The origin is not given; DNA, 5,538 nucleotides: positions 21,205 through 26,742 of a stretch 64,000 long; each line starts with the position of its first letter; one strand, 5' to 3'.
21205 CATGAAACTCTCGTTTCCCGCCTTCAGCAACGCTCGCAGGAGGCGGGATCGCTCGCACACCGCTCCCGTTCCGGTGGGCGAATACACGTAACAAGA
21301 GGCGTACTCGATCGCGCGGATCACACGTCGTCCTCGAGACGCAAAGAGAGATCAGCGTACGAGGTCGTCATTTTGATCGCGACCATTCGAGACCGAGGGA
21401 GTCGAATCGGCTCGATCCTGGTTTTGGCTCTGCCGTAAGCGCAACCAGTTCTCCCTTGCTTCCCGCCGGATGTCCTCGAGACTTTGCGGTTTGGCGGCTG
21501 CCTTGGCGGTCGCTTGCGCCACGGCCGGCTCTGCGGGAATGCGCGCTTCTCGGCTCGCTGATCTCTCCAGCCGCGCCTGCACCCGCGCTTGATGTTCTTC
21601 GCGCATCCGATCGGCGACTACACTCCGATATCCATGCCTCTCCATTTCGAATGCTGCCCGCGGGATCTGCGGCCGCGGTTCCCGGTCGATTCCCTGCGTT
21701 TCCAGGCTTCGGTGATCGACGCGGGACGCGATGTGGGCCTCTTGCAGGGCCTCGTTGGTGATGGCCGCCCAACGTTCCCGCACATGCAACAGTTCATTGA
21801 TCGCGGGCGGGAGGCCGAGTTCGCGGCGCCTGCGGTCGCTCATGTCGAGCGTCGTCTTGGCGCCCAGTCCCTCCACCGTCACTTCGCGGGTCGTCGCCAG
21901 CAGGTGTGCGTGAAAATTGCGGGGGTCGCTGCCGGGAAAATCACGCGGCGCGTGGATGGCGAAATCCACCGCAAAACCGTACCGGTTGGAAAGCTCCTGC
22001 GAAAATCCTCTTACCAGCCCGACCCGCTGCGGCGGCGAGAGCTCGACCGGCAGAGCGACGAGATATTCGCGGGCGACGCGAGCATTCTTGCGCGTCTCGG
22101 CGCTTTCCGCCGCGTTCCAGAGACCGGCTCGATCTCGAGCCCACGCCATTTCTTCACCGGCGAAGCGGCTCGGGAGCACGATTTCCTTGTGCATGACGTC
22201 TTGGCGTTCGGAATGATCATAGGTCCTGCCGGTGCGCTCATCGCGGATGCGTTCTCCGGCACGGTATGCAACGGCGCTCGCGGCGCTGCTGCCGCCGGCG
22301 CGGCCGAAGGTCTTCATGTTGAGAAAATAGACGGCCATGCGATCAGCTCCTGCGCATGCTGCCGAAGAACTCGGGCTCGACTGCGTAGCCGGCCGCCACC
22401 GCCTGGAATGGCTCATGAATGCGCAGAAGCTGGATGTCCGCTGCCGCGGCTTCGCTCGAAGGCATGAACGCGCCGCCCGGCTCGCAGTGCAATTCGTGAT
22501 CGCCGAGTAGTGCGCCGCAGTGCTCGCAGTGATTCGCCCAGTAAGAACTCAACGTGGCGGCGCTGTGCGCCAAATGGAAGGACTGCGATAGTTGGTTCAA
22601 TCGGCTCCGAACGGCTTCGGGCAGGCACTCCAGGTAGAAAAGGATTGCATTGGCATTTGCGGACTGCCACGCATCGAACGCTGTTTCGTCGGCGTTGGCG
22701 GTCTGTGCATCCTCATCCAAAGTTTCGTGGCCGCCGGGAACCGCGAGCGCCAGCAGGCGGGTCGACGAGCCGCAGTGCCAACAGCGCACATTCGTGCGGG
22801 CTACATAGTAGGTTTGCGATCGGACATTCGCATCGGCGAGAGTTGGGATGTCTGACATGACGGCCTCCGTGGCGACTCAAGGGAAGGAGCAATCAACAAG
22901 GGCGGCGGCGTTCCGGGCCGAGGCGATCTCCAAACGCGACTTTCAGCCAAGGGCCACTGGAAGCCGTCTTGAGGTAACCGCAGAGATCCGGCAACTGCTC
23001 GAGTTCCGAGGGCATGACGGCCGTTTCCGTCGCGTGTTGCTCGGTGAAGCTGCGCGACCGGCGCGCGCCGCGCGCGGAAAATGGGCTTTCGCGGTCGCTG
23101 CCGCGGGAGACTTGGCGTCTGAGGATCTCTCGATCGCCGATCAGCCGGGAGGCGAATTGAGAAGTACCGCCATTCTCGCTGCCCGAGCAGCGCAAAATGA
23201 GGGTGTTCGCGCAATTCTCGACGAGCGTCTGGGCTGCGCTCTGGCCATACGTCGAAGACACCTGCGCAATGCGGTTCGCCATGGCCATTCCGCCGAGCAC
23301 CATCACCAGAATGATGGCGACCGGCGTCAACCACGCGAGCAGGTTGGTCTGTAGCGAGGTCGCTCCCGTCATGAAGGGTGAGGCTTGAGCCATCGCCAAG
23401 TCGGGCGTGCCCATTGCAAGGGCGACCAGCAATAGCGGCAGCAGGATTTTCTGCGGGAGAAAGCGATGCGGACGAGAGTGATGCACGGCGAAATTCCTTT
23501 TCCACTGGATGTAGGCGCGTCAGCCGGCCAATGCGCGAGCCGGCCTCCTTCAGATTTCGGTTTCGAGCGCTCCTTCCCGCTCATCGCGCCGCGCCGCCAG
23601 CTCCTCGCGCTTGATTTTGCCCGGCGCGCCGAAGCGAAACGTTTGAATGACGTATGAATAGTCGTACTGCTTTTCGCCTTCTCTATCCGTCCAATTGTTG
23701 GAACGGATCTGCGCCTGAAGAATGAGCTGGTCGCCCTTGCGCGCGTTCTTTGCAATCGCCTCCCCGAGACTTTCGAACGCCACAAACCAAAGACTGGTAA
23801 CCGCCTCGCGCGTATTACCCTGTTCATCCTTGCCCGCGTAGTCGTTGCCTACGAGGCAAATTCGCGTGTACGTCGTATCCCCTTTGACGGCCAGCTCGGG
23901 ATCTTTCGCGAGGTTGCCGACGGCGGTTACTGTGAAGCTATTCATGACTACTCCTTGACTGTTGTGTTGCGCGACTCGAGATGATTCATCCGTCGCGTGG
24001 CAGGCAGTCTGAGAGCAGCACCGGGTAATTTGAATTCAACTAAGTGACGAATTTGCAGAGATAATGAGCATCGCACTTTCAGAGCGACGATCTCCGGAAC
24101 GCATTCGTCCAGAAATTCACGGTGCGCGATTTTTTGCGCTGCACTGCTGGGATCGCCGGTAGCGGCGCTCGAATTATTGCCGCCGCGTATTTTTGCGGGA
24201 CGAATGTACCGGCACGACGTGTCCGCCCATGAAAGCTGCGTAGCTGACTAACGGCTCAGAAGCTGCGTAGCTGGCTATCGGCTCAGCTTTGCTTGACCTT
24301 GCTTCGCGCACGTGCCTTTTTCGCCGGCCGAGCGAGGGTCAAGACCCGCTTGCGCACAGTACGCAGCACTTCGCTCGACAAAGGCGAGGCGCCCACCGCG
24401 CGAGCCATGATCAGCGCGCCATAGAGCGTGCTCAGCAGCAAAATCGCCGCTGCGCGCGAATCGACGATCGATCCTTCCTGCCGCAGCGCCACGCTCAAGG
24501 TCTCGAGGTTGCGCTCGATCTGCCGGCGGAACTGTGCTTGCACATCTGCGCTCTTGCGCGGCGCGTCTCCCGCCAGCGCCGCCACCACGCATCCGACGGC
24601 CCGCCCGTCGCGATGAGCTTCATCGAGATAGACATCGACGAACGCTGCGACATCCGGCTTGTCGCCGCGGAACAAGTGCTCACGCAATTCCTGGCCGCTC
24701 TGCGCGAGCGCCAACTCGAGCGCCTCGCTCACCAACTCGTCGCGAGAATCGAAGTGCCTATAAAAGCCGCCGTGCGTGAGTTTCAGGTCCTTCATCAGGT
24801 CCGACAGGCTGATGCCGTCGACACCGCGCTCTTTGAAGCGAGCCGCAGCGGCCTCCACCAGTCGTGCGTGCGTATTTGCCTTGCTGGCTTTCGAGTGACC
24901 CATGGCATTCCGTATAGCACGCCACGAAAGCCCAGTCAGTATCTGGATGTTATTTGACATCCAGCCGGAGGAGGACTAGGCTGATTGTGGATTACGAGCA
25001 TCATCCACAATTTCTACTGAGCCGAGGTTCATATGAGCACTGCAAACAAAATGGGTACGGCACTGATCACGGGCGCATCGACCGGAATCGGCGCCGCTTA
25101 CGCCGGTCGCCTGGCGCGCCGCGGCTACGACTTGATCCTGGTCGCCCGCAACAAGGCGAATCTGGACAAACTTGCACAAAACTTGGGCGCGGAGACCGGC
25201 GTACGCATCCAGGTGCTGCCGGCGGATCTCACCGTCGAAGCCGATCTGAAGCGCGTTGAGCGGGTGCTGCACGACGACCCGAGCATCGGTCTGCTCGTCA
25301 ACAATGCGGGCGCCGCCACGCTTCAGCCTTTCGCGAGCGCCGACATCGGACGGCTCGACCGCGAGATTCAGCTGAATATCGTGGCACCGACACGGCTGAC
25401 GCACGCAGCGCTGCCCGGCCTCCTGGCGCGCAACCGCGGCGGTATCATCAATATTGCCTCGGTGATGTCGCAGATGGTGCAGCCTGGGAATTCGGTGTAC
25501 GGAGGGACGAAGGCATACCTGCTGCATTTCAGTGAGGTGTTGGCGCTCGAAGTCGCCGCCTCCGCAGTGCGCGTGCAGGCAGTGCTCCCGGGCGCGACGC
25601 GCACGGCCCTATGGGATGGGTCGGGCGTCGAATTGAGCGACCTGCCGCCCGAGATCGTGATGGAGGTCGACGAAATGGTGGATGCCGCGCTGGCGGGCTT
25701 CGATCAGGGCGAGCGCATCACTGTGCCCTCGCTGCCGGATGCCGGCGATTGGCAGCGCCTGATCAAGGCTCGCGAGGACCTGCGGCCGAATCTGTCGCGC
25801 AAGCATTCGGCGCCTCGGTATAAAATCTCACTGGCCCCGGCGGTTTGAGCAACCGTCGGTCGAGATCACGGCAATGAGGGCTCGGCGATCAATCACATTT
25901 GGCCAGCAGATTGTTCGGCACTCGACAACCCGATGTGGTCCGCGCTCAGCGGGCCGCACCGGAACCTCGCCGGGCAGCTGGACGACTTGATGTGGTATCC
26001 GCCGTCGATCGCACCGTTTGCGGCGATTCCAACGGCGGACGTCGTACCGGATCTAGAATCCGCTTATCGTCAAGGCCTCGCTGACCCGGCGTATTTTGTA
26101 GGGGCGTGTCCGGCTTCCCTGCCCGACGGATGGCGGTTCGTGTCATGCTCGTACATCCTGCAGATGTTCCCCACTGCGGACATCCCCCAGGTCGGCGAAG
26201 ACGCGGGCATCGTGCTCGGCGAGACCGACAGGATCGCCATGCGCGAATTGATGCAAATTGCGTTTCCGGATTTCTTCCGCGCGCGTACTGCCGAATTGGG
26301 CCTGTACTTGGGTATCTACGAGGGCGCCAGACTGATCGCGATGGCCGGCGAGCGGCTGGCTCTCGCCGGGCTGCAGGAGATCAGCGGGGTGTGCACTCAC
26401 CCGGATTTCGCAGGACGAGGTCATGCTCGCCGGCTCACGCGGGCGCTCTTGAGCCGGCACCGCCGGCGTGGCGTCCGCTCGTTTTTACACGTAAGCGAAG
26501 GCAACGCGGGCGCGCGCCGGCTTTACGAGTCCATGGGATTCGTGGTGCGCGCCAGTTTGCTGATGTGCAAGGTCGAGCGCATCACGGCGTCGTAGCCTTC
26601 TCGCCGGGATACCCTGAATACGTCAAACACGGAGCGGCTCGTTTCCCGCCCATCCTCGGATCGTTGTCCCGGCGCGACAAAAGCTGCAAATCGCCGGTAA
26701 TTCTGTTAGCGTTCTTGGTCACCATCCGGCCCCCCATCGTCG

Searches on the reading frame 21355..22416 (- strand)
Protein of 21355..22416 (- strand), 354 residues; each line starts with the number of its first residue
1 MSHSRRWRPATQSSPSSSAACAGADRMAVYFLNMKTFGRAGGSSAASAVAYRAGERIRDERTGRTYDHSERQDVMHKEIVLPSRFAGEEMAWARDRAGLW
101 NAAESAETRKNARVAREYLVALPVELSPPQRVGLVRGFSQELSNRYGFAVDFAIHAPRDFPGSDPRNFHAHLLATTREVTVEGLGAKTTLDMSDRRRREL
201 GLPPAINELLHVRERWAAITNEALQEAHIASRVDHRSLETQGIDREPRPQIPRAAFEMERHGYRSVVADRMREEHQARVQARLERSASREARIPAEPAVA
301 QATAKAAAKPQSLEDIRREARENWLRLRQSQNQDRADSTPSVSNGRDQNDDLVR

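Call 40: search_protein_families(library=pfam, proteins=[window:21355-22416:-], max_evalue=0.00001)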
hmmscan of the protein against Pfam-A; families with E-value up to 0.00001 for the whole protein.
window:21355-22416:- (354 aa): 1 family
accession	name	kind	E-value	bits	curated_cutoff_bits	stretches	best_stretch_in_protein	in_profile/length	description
PF03389.21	MobA_MobL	-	3.3e-55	187.7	26.7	1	44-260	2-223/224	MobA/MobL family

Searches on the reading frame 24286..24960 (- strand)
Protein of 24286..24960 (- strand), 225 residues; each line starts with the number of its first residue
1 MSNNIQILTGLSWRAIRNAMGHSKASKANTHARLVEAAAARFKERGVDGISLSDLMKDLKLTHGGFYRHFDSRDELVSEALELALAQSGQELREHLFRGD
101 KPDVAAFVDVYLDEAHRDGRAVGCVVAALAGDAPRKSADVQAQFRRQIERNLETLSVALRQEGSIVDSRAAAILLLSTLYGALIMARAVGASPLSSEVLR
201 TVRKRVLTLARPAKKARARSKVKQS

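Call 73: search_protein_families(library=pfam, proteins=[window:24286-24960:-], max_evalue=0.00001)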
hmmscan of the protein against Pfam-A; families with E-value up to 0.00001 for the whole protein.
window:24286-24960:- (225 aa): 2 families
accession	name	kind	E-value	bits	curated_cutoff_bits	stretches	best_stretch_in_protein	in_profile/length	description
PF00440.29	TetR_N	-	1.1e-09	38.3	24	1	34-79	1-46/47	Bacterial regulatory proteins, tetR family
PF21993.1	TetR_C_13_2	-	1.7e-06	28.7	27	1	104-190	5-92/103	Transcriptional regulator LmrA/YxaF-like, C-terminal domain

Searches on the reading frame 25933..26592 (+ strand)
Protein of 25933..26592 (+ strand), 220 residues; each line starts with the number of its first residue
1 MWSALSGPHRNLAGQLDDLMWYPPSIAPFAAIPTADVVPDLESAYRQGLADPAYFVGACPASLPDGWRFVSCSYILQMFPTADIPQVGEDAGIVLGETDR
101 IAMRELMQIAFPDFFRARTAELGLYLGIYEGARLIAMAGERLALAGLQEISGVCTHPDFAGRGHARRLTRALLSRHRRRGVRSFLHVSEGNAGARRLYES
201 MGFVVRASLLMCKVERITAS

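Call 73: search_protein_families(library=pfam, proteins=[window:25933-26592:+], max_evalue=0.00001)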
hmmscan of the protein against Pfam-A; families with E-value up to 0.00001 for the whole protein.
window:25933-26592:+ (220 aa): 4 families
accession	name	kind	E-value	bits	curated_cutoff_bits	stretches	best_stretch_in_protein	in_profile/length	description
PF08445.16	FR47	-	6.7e-17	61.7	22.1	1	125-206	1-80/86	FR47-like protein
PF00583.31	Acetyltransf_1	-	1.7e-12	48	20.7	1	118-203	27-116/116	Acetyltransferase (GNAT) family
PF13508.13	Acetyltransf_7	-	1e-08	35.8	27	1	130-204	10-83/84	Acetyltransferase (GNAT) domain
PF13673.13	Acetyltransf_10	-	6.7e-07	29.8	23.6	1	125-205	33-109/128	Acetyltransferase (GNAT) domain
